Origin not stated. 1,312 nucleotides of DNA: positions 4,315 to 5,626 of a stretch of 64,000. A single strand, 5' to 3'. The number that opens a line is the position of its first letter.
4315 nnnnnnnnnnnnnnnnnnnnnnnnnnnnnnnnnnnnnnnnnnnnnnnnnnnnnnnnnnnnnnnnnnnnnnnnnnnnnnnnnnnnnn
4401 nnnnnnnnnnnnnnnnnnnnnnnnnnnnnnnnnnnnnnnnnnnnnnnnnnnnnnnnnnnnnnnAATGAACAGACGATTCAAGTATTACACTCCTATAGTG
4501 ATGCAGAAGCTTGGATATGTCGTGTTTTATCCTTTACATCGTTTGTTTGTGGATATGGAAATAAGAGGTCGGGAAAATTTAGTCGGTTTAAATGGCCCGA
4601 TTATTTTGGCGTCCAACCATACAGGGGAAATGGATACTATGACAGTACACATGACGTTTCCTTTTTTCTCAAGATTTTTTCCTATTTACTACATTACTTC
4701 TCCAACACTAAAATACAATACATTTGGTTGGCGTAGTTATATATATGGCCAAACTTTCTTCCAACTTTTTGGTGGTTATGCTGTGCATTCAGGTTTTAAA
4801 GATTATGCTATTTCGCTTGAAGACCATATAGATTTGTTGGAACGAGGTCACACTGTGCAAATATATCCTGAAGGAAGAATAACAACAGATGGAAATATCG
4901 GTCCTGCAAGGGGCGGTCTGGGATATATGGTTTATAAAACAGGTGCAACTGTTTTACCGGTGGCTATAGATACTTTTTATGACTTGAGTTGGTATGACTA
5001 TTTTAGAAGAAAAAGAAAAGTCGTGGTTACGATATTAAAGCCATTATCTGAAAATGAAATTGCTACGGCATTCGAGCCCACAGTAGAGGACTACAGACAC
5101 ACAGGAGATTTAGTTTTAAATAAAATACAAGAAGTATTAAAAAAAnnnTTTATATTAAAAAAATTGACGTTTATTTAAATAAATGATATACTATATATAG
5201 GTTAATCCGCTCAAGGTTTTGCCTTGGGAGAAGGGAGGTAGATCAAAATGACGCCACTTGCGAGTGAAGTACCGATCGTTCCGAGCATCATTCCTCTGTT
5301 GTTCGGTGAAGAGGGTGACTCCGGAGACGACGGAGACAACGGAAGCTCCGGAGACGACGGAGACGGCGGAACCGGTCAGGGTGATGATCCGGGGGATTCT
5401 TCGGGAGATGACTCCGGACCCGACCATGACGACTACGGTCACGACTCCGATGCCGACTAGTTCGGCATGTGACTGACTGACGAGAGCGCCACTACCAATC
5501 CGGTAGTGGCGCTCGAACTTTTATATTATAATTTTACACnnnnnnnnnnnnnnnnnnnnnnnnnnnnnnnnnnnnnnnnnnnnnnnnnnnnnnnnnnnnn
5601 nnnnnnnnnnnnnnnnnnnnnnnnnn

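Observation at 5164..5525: Self-contained unit encoding a 70-aa Asp/Gly/Ser-rich acidic peptide (cassette 1)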

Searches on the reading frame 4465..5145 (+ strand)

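Call 82: search_protein_families(library=ncbifam, proteins=[window:4465-5145:+], max_evalue=0.1)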
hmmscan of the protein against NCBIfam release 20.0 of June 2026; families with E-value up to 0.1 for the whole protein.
window:4465-5145:+ (227 aa): 4 families
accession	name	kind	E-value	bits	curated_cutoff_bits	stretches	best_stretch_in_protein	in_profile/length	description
NF006386.0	PRK08633.1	equivalog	4.1e-12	44.7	1221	1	20-210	418-589/1147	acyl-[ACP]--phospholipid O-acyltransferase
NF005291.0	PRK06814.1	equivalog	5.8e-11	41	1349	1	20-196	430-596/1140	acyl-[ACP]--phospholipid O-acyltransferase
TIGR00530.1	AGP_acyltrn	subfamily_domain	9.2e-09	35.1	102.95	1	31-168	4-129/130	1-acylglycerol-3-phosphate O-acyltransferase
NF005959.0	PRK08043.1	equivalog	6.8e-08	31.2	886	1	115-188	84-153/719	bifunctional acyl-ACP--phospholipid O-acyltransferase/long-chain-fatty-acid--ACP ligase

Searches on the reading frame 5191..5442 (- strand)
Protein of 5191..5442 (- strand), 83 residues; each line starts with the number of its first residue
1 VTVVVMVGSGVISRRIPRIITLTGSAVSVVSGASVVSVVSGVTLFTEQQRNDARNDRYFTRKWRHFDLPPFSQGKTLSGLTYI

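Call 17: search_protein_families(library=pfam, proteins=[window:5191-5442:-], max_evalue=1)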
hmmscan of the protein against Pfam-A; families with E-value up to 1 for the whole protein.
window:5191-5442:- (83 aa): 2 families
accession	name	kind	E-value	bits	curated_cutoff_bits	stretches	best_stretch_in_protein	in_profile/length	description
PF09534.15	Trp_oprn_chp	-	0.12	12.7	29.6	1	24-62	117-154/180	Tryptophan-associated transmembrane protein (Trp_oprn_chp)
PF04016.18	DUF364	-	0.54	10.3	23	1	2-36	64-99/147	Putative heavy-metal chelation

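Call 18: search_protein_families(library=phrogs, proteins=[window:5191-5442:-], max_evalue=1)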
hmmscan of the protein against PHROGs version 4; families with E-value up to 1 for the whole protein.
window:5191-5442:- (83 aa): 1 family
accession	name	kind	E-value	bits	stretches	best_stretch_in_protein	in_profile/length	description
phrog_5530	-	unknown function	0.11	13.5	1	3-67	53-117/129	-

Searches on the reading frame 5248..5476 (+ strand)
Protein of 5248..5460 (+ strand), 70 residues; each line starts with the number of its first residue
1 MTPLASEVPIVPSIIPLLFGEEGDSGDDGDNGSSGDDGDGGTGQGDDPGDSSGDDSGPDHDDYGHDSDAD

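Call 16: find_encoding_contigs(protein=window:5248-5460:+, flank=10000, max_places=10)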
Protein window:5248-5460:+ (70 aa): 1 contig read that carries it; 1 place shown.
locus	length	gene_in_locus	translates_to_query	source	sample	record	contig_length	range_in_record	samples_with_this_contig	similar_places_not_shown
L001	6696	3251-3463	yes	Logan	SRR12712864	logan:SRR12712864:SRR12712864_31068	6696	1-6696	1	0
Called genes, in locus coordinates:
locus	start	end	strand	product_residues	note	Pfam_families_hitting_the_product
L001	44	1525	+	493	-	PF25919:BSH_CusB (faint), PF25973:BSH_CzcB (weak), PF25881:HH_YBHG (weak), PF25954:Beta-barrel_RND_2 (faint), PF25990:Beta-barrel_YknX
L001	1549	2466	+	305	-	PF17773:UPF0176_N, PF00581:Rhodanese, PF12368:Rhodanese_C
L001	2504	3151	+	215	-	PF01553:Acyltransferase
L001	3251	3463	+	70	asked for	-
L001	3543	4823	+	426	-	PF00675:Peptidase_M16, PF05193:Peptidase_M16_C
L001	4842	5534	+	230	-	PF01553:Acyltransferase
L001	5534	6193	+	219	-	PF00702:Hydrolase (weak), PF08282:Hydrolase_3 (faint), PF12710:HAD, PF24694:LNS2_PITM1-3 (weak)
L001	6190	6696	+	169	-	?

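Call 17: search_protein_families(library=pfam, proteins=[window:5248-5460:+, window:5258-5476:+], max_evalue=1)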
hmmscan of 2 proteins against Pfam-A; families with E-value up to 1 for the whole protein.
window:5248-5460:+ (70 aa): 0 families

window:5258-5476:+ (72 aa): 1 family
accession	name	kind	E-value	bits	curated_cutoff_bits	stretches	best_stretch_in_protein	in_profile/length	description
PF05542.16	DUF760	-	0.15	12.9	20.2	1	16-63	5-51/83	Protein of unknown function (DUF760)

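Call 18: search_protein_families(library=phrogs, proteins=[window:5248-5460:+, window:5258-5476:+], max_evalue=1)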
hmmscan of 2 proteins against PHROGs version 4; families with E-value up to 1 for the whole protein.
window:5248-5460:+ (70 aa): 1 family
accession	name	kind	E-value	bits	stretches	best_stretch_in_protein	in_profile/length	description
phrog_13286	-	tail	0.9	8.8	1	18-46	93-123/662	tail protein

window:5258-5476:+ (72 aa): 0 families

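Call 28: find_homologous_proteins(query=window:5248-5457:+, max_evalue=10)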
Query window:5248-5457:+ (70 aa): 1 proteins with E <= 10 among 361 candidates.
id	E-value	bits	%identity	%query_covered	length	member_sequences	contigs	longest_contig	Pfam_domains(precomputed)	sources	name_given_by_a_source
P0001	4.5e-3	35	90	29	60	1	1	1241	-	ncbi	-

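Call 32: find_encoding_contigs(protein=P0001, flank=10000)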
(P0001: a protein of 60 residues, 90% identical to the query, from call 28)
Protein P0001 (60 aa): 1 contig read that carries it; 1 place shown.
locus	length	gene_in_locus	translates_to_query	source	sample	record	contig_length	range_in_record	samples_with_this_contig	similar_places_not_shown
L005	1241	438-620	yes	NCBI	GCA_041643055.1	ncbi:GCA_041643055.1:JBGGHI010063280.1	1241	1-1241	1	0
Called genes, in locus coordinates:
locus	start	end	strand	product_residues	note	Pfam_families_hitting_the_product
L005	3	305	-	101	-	?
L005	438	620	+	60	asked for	-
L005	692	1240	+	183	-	?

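Call 37: find_related_loci(query=A1, collection=metagenome_contigs, flank=6000)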
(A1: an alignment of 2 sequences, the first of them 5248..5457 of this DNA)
Query A1 (70 aa) in metagenome_contigs; peptide patterns used: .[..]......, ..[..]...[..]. (x = any residue, [..] = any of these).
600 stretches matched a pattern, but none encodes a relative of the query by tblastn (E <= 1e-3).

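Call 38: find_related_loci(query=A1, collection=viral_contigs, flank=6000)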
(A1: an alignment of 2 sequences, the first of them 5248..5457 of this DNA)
Query A1 (70 aa) in viral_contigs; peptide patterns used: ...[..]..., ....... (x = any residue, [..] = any of these).
69 stretches matched a pattern, but none encodes a relative of the query by tblastn (E <= 1e-3).

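Call 62: search_protein_representatives(alignment_id=A1)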
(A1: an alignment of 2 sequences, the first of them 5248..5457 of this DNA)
Query: 2 sequences, 71 profile positions. Proteins with E-value up to 0.001 (for the whole library): 2; up to 1e-10: 1; up to 1e-30: 0. The best 2 are listed.
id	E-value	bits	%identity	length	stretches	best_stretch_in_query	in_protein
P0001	1.5e-25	105.6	-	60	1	1-71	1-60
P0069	4.7e-07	46.3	-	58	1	8-69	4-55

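Call 64: find_encoding_contigs(protein=P0069, flank=10000, max_places=3)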
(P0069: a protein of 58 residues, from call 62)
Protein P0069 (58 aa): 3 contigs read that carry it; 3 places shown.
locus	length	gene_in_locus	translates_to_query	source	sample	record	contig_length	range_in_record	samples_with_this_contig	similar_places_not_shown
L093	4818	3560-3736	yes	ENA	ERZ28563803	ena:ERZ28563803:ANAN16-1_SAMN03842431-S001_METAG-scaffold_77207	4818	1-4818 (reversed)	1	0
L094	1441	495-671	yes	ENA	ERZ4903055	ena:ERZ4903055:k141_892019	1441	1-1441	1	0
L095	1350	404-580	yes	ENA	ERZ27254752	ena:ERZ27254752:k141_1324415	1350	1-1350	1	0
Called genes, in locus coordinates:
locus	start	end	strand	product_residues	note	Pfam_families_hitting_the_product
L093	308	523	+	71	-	-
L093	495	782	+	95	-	PF00583:Acetyltransf_1, PF13508:Acetyltransf_7, PF13673:Acetyltransf_10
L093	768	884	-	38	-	-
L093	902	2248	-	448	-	PF02397:Bac_transf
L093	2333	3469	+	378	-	PF13477:Glyco_trans_4_2, PF13439:Glyco_transf_4, PF13579:Glyco_trans_4_4, PF00534:Glycos_transf_1, PF13692:Glyco_trans_1_4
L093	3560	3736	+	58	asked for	-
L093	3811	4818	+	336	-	?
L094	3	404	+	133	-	?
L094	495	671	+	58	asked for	-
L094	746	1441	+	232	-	?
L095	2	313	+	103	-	?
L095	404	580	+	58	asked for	-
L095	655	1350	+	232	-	?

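Call 74: find_homologous_proteins(query=A4, max_evalue=1)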
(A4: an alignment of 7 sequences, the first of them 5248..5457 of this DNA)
Query A4 (7 sequences) (70 aa, profile of the alignment): 3 proteins with E <= 1 among 3390 candidates.
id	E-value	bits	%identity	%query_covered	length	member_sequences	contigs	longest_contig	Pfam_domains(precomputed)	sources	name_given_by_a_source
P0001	7.3e-18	82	90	29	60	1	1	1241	-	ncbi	-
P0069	6.8e-16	76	75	29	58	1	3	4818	-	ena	-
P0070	1.5e-10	59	64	20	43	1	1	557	-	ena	-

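Call 80: list_cluster_members(proteins=[window:5248-5457:+, P0002, window:10634-11302:+, window:21310-21732:-, window:20917-21183:-, window:33558-34004:+, window:36161-36493:+, window:36493-36780:+])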
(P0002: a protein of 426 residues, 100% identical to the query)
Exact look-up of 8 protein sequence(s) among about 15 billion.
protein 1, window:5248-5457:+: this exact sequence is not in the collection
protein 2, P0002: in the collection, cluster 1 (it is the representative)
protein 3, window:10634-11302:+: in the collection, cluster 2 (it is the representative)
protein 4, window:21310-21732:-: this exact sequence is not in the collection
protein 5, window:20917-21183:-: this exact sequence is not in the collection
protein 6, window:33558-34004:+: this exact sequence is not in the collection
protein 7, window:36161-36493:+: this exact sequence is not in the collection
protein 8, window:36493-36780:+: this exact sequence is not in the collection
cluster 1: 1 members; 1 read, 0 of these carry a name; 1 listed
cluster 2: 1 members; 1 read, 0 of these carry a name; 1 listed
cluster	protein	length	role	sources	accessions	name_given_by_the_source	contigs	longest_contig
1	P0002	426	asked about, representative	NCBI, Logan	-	-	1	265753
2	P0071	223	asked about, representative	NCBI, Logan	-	-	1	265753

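Call 81: search_solved_structures(query=A4, max_evalue=10, show_alignments=2)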
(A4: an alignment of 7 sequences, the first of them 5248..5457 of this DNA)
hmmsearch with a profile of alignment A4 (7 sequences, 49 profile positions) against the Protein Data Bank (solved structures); distinct sequences matched with E-value up to 10: 1.
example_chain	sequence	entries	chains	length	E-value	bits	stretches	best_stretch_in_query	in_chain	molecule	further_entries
6xi1_AAA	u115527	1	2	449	7.9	10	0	23-37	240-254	Flagellin hook IN motif family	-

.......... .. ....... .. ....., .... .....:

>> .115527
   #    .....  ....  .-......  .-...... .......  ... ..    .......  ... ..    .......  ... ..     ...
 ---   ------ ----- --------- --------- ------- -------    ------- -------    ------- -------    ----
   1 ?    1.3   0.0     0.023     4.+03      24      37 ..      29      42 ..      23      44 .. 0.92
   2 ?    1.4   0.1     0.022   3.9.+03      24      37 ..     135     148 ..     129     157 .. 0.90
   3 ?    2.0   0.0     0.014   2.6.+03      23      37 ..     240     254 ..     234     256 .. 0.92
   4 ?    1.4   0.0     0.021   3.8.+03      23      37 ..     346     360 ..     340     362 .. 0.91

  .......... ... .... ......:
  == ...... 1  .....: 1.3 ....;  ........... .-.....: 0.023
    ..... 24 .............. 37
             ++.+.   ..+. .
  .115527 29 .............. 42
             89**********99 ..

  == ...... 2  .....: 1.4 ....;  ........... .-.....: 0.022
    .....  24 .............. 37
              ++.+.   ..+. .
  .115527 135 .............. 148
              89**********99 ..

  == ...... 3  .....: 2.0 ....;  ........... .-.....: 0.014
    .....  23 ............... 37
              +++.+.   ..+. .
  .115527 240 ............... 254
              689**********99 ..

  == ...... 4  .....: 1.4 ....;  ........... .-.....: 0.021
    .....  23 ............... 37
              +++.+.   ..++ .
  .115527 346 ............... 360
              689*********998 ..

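Call 82: search_protein_families(library=ncbifam, proteins=[window:5248-5457:+, P0001, P0069], max_evalue=0.1)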
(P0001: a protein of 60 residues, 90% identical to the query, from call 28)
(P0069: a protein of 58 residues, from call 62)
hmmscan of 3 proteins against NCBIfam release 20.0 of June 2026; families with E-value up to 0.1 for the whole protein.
window:5248-5457:+ (70 aa): 0 families

P0001 (60 aa): 0 families

P0069 (58 aa): 0 families

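Call 101: predict_structure(alignment_id=A6)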
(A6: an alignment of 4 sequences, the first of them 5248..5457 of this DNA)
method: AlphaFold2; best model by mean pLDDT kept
length: 70 residues; sequences in the alignment: 4
mean_pLDDT: 62.7   pTM: 0.12
mean pLDDT of the five models: 62.7, 58.4, 58.1, 57.9, 55.5
residues with pLDDT >= 90: 0; 70-90: 6; 50-70: 61; < 50: 3
segments of 3 or more residues with pLDDT < 50: none
pLDDT, mean of each block of 10 residues (from residue 1): 65 70 59 55 59 64 65
secondary structure: DSSP gave nothing for this model
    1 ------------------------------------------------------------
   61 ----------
elements in order:
